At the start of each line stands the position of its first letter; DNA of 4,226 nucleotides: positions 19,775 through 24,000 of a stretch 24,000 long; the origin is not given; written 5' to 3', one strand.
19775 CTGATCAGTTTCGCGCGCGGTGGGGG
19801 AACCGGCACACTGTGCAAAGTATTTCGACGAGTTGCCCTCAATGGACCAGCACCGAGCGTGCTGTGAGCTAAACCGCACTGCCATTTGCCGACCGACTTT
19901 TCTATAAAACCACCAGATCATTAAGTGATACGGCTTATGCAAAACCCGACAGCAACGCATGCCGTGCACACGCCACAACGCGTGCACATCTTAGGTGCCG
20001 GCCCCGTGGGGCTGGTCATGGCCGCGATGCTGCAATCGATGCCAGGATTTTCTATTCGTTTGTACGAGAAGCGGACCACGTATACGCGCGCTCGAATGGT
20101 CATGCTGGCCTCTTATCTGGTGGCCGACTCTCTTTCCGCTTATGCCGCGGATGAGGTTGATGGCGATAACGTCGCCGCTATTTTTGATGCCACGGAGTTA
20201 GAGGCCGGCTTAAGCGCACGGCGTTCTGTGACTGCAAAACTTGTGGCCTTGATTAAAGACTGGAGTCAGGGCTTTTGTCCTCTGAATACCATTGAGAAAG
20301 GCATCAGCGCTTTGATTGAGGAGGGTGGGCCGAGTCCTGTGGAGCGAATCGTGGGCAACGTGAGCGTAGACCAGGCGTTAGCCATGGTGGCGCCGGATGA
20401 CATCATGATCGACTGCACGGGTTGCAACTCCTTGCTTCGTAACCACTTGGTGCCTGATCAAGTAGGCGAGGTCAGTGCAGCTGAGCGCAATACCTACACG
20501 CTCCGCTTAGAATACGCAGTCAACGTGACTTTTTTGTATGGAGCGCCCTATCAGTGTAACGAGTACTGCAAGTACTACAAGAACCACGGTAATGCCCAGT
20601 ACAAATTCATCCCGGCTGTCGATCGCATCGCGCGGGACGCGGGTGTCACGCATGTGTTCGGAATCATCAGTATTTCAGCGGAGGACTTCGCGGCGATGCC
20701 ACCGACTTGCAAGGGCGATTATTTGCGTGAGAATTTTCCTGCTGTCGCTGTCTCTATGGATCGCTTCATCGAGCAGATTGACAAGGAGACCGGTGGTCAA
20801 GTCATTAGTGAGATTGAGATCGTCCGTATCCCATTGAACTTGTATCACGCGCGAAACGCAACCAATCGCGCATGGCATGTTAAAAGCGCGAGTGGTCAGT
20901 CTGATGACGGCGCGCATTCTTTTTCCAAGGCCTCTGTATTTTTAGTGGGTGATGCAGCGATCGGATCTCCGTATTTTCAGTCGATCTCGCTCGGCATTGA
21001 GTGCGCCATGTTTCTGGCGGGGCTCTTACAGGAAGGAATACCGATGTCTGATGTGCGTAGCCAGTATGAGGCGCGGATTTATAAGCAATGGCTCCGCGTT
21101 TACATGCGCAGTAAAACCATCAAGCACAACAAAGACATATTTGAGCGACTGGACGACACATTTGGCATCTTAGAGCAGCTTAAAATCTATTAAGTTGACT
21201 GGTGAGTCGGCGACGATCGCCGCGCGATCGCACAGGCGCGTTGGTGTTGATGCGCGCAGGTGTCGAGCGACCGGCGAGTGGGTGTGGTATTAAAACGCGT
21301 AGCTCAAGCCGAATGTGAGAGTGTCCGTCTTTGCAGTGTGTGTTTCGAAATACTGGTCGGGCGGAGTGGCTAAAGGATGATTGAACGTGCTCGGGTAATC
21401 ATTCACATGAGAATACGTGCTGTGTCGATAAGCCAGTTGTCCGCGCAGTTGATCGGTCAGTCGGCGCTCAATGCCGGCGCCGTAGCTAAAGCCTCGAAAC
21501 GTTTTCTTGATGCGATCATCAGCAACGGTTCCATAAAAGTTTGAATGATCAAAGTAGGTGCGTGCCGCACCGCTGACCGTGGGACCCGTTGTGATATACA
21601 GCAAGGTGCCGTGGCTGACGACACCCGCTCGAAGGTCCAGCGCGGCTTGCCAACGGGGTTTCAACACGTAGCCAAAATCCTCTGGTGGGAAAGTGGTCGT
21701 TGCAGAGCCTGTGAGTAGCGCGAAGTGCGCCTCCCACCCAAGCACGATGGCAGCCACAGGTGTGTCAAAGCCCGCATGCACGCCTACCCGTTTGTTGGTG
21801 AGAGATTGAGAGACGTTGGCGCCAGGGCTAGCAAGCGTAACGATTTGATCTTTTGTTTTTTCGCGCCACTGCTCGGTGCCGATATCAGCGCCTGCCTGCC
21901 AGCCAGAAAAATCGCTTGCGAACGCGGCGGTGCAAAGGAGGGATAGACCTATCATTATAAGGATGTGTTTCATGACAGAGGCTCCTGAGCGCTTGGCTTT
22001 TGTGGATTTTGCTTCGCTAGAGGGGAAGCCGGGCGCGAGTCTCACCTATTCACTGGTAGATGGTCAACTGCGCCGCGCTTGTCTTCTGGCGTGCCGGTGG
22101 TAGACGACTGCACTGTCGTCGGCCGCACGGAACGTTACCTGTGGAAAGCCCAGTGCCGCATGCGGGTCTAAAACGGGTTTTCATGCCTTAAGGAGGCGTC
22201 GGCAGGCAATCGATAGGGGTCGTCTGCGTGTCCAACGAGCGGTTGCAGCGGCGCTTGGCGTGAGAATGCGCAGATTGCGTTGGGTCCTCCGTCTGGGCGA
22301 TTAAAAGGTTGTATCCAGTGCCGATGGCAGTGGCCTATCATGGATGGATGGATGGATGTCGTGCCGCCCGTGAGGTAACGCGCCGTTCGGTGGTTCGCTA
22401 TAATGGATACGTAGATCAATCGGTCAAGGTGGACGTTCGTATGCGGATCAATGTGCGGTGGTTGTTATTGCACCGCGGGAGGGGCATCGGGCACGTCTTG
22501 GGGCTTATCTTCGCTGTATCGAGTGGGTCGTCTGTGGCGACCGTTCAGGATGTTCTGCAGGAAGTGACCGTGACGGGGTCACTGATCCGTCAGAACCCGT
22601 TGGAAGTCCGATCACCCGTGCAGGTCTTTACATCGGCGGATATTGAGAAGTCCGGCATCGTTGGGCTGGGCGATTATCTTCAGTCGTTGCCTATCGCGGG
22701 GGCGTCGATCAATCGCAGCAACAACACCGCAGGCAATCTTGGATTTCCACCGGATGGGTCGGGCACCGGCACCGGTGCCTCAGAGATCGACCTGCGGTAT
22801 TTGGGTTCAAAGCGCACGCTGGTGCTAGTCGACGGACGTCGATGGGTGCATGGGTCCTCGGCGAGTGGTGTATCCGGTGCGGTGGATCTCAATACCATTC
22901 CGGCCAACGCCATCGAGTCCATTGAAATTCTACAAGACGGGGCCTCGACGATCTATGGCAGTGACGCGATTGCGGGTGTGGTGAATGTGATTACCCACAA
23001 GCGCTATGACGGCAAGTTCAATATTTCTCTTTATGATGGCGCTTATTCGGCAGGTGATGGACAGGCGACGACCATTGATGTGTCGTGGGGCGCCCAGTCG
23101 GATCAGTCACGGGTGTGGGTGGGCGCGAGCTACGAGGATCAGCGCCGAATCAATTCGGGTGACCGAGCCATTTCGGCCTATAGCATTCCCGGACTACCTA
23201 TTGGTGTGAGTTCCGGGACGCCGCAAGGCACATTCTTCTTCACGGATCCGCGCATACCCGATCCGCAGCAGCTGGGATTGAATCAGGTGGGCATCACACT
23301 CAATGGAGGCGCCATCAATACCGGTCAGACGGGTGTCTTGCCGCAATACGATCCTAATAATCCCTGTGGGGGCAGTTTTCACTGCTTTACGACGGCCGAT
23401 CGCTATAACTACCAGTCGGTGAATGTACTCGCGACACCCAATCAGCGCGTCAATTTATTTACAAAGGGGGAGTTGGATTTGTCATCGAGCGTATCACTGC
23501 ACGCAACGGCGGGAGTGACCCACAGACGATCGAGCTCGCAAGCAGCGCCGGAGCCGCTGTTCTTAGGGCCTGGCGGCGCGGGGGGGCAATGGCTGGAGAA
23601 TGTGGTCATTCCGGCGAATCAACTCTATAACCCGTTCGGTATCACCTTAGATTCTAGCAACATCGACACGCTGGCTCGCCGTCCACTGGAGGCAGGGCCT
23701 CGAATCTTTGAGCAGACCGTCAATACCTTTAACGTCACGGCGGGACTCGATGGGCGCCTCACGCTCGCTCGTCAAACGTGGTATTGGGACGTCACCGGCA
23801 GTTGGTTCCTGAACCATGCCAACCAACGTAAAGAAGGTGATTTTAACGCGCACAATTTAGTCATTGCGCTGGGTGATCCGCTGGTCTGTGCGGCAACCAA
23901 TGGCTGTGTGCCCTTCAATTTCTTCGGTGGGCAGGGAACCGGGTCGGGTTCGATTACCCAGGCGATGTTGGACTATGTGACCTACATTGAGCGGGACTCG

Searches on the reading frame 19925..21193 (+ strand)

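Call 15: search_protein_families(library=pfam, proteins=[window:19925-21193:+], max_evalue=0.01)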
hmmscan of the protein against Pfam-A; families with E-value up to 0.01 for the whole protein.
window:19925-21193:+ (422 aa): 3 families
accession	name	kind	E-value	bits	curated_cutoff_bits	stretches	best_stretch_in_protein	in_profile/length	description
PF13450.12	NAD_binding_8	-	0.00045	20.9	21.9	1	22-51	1-29/68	NAD(P)-binding Rossmann-like domain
PF16912.11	Glu_dehyd_C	-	0.00071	19.6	34.9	1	12-51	26-66/211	Glucose dehydrogenase C-terminus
PF01494.25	FAD_binding_3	-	0.0014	18.4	22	0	20-54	4-37/349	FAD binding domain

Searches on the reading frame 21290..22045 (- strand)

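Call 15: search_protein_families(library=pfam, proteins=[window:21290-22045:-], max_evalue=0.01)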
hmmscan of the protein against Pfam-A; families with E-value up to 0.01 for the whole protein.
window:21290-22045:- (251 aa): 1 family
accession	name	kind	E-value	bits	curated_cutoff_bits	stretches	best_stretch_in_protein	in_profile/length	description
PF13505.12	OMP_b-brl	-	4.6e-13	50.1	28.7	1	32-251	4-175/175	Outer membrane protein beta-barrel domain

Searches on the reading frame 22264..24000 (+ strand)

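Call 75: search_protein_families(library=pfam, proteins=[window:22264-24000:+], max_evalue=0.001)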
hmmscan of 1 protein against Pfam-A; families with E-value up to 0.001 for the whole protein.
window:22264-24000:+ (579 aa): 1 family
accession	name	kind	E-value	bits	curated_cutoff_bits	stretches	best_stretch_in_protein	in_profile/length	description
PF07715.20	Plug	-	6e-19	69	23.9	1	114-239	4-107/107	TonB-dependent Receptor Plug Domain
